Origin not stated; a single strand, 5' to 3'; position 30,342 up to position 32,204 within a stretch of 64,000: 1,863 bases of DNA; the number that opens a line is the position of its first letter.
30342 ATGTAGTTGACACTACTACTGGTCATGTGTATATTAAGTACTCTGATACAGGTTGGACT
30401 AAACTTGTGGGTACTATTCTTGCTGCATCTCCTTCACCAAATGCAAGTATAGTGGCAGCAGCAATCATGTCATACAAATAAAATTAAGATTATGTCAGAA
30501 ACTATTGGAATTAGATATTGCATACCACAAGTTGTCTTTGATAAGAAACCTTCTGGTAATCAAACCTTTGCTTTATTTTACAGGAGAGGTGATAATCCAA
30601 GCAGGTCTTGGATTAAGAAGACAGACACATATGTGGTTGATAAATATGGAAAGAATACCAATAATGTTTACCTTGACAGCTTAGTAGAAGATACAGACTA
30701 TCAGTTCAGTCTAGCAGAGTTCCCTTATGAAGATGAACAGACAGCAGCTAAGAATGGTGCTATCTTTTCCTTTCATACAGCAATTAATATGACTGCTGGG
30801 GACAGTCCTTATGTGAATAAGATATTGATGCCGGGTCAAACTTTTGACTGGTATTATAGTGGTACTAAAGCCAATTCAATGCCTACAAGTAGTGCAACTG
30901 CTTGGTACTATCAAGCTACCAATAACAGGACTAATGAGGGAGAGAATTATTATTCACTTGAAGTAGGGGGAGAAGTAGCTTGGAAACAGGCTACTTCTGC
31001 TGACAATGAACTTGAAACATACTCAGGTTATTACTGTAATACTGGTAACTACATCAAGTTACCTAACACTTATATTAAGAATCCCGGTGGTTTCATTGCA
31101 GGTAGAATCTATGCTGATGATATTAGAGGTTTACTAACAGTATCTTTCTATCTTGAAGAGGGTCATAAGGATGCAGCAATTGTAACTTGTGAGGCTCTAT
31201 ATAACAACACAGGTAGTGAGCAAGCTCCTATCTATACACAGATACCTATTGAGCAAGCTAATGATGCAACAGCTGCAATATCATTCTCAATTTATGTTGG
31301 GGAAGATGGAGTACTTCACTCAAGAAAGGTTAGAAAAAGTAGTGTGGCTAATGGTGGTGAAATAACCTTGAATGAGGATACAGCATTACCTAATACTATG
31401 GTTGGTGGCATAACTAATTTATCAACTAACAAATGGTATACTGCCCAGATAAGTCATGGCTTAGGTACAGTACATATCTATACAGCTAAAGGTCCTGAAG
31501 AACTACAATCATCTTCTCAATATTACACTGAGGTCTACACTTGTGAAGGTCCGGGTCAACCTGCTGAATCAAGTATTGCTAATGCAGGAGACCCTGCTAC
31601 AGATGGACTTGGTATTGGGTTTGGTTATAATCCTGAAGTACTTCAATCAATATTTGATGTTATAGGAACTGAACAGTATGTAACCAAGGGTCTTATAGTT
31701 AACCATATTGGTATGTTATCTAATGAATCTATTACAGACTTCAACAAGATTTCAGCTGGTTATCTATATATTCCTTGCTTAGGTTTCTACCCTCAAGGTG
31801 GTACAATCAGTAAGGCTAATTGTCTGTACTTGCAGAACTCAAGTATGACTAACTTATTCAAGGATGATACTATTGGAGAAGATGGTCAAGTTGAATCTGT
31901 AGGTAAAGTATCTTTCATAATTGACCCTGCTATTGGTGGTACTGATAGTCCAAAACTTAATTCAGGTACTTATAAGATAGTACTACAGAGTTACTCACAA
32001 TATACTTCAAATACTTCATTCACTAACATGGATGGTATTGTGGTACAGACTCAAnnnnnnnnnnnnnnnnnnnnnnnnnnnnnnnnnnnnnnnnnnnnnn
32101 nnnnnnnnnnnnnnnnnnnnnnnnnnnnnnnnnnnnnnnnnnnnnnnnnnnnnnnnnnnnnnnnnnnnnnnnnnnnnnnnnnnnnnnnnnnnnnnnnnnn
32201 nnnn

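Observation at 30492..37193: Two tandem giant fibre paralogues, each ending in a GH16-like glycoside hydrolase domain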

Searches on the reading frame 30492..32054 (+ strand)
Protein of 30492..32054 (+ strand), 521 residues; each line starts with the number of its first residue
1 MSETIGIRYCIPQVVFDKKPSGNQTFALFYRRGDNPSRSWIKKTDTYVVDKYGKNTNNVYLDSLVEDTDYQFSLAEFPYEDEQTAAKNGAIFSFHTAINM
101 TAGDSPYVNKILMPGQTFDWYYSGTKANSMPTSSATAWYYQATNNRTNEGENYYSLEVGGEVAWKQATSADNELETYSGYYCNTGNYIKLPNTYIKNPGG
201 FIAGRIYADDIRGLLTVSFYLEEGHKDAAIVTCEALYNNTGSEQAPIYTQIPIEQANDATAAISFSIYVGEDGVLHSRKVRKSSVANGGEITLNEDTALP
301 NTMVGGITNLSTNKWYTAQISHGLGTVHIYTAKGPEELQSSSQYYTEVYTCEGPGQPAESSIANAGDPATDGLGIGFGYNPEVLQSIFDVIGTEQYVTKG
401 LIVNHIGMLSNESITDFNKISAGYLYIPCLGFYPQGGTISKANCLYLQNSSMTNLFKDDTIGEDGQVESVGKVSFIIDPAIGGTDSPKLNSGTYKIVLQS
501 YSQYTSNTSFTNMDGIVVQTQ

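Call 78: search_solved_structures(query=window:30492-32054:+, max_evalue=10)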
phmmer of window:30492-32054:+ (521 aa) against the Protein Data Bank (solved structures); distinct sequences matched with E-value up to 10: 0.
